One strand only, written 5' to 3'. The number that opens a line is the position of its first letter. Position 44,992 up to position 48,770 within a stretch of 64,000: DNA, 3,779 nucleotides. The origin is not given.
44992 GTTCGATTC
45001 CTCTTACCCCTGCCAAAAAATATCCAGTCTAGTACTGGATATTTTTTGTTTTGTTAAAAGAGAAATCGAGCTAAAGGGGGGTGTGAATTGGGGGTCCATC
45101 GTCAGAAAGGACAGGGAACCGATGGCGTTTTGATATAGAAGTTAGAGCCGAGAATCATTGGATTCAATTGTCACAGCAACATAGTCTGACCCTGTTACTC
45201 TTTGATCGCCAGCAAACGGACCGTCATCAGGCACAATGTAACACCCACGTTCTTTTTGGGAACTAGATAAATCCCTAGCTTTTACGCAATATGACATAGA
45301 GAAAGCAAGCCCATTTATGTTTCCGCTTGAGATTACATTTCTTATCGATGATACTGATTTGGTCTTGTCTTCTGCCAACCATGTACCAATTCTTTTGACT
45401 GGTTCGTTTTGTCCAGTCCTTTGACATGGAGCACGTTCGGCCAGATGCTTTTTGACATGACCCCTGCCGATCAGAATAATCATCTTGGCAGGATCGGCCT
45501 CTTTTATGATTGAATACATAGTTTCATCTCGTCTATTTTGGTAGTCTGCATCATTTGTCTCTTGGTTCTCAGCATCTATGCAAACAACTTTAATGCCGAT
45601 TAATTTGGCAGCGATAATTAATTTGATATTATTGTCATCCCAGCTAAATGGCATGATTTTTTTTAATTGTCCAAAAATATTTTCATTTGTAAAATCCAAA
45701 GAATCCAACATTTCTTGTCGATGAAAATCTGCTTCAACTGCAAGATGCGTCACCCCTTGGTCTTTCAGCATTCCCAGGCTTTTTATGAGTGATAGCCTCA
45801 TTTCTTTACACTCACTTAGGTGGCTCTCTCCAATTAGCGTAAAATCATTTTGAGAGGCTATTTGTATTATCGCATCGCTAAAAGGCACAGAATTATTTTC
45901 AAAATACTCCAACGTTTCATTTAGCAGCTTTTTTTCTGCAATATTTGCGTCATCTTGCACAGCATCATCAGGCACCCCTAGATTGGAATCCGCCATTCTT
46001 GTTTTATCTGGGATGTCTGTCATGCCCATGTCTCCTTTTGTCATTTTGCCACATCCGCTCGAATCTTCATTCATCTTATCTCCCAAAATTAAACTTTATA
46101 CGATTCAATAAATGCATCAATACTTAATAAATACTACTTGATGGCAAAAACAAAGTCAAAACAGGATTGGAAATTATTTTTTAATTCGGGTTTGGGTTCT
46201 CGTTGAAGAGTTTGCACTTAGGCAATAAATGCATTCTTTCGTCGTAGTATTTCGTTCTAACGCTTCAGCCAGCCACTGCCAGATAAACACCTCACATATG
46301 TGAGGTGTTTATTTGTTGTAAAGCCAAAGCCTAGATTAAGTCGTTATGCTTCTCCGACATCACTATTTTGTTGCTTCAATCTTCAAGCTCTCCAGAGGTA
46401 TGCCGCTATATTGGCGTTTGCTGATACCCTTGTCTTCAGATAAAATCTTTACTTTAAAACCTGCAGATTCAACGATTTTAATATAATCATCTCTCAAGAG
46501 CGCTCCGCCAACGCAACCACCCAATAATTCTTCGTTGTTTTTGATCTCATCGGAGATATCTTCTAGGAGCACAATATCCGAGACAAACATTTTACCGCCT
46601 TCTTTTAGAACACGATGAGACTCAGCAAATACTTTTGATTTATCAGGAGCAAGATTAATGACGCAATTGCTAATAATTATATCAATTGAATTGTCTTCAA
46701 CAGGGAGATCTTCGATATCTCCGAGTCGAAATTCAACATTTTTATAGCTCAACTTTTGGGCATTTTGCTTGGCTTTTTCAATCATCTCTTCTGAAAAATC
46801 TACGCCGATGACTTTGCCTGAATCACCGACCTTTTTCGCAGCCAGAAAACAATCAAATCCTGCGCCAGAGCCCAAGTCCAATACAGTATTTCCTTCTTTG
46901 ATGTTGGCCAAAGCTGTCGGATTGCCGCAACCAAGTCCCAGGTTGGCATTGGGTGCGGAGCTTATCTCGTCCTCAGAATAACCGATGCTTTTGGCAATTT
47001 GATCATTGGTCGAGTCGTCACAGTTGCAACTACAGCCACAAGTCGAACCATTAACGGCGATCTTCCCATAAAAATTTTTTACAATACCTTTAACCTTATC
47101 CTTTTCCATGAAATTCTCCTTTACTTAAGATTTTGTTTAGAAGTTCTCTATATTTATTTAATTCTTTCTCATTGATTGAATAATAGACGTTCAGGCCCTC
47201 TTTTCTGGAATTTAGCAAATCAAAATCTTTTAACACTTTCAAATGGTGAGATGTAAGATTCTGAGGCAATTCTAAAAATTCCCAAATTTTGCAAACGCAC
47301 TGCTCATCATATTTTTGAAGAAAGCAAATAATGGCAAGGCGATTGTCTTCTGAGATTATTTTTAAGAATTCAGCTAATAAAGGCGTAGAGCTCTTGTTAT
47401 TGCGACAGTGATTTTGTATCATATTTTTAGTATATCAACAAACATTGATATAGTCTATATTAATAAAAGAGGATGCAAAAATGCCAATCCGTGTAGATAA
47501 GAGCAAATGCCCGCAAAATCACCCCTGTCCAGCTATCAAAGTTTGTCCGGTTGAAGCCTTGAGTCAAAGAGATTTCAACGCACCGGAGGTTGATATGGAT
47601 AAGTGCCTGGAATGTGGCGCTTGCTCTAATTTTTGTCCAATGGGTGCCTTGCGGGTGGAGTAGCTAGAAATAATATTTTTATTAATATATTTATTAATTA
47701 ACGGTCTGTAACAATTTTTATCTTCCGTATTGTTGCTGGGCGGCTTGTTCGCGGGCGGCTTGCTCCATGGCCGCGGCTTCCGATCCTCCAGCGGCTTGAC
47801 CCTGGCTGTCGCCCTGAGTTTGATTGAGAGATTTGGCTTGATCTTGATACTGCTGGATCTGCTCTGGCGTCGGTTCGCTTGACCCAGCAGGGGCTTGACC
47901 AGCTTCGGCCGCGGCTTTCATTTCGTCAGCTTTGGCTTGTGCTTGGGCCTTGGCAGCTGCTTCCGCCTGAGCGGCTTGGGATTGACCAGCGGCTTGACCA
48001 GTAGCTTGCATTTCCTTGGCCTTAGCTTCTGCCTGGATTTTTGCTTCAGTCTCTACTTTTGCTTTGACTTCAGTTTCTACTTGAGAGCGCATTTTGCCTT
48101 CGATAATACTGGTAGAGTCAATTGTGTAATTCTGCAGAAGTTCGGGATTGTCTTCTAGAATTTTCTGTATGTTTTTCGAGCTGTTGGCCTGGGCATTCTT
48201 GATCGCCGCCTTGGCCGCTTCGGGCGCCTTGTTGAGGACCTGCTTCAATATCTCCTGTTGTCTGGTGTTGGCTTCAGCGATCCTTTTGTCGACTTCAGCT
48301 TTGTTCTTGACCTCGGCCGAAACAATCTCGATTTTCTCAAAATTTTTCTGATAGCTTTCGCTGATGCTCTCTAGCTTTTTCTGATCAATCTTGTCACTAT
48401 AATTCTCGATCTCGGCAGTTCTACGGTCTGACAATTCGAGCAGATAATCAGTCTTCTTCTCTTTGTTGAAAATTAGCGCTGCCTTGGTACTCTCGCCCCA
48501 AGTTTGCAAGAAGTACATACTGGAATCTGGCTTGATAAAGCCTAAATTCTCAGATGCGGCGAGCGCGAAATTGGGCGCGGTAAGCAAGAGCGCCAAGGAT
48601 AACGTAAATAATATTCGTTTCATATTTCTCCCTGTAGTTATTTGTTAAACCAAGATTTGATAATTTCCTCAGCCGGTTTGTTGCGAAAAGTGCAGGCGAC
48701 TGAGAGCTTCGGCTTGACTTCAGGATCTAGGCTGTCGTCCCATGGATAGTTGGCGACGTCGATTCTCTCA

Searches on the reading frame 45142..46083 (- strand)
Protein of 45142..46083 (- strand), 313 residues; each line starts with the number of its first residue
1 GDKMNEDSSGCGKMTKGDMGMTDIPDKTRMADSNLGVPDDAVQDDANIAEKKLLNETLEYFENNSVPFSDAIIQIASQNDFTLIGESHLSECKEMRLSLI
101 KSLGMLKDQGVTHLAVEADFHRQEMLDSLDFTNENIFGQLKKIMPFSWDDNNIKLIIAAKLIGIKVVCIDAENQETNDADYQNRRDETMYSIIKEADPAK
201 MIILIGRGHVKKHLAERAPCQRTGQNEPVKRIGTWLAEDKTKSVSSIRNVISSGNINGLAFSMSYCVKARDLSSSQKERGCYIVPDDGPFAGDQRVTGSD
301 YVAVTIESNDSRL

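Call 48: search_protein_families(library=pfam, proteins=[window:45142-46083:-], max_evalue=0.001)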
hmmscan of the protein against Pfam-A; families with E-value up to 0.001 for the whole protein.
window:45142-46083:- (313 aa): 1 family
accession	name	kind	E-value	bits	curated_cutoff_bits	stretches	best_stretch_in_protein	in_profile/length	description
PF04187.18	Cofac_haem_bdg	-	0.0003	21.3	27.7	0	177-214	167-207/213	Haem-binding uptake, Tiki superfamily, ChaN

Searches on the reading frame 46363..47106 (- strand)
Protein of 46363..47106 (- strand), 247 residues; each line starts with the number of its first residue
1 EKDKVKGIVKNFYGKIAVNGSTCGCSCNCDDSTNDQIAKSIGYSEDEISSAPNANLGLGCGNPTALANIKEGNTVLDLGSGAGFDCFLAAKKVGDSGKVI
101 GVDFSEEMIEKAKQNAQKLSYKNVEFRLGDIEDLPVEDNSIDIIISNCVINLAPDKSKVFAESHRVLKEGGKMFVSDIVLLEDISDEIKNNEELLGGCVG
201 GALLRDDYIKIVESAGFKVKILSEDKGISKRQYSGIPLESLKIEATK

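Call 48: search_protein_families(library=pfam, proteins=[window:46363-47106:-], max_evalue=0.001)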
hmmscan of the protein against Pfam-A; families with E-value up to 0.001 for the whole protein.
window:46363-47106:- (247 aa): 16 families
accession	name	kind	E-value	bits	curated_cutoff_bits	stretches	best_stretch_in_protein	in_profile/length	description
PF13847.12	Methyltransf_31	-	2.9e-44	150.7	27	1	69-215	1-144/145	Methyltransferase domain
PF13649.12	Methyltransf_25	-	4.3e-25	88.7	27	1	75-171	1-97/97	Methyltransferase domain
PF08241.18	Methyltransf_11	-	6.4e-25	88.1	21.2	1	76-174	1-94/95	Methyltransferase domain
PF01209.24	Ubie_methyltran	-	4.1e-21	75.8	20.1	1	67-176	43-152/233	ubiE/COQ5 methyltransferase family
PF08242.18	Methyltransf_12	-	1.8e-14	54.6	30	1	76-172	1-97/98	Methyltransferase domain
PF01135.25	PCMT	-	1.1e-12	48.6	20.3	1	63-144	65-146/210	Protein-L-isoaspartate(D-aspartate) O-methyltransferase (PCMT)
PF13489.12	Methyltransf_23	-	7.9e-12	45.7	27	1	66-178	17-119/164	Methyltransferase domain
PF05175.20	MTS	-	1.4e-09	38.2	23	1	71-175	31-138/170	Methyltransferase small domain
PF06325.19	PrmA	-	1.8e-08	34.7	22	1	69-189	159-270/296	Ribosomal protein L11 methyltransferase (PrmA)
PF02353.26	CMAS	-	6.1e-08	32.8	27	1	67-183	58-172/273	Mycolic acid cyclopropane synthetase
PF13679.12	Methyltransf_32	-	3.3e-07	30.8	27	1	70-145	24-106/143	Methyltransferase domain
PF01170.24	UPF0020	-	1.6e-06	28.4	22.3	1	95-147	75-128/197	RMKL-like, methyltransferase domain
PF05148.21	Methyltransf_8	-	4.4e-06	27.2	27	1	117-178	99-159/219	Hypothetical methyltransferase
PF01728.25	FtsJ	-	2.3e-05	24.8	24.1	1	69-151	19-102/181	FtsJ-like methyltransferase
PF01269.23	Fibrillarin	-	0.00047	19.8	27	0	67-131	67-129/227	Fibrillarin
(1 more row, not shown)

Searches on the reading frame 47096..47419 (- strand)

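Call 48: search_protein_families(library=pfam, proteins=[window:47096-47419:-], max_evalue=0.001)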
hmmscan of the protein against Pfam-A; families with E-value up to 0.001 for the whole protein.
window:47096-47419:- (107 aa): 1 family
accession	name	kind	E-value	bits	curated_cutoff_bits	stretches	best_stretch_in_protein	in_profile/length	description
PF01022.26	HTH_5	-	5e-10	39.5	22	1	26-70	3-46/47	Bacterial regulatory protein, arsR family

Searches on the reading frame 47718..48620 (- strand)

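Call 48: search_protein_families(library=pfam, proteins=[window:47718-48620:-], max_evalue=0.001)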
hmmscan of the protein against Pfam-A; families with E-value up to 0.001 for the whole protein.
window:47718-48620:- (300 aa): 2 families
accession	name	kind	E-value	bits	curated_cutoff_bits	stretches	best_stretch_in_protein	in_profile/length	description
PF18915.5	DUF5667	-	2.2e-14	54.1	27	1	29-134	2-98/99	Domain of unknown function (DUF5667)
PF04519.19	Bactofilin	-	1.7e-05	25.4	27.9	1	166-241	14-90/98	Polymer-forming cytoskeletal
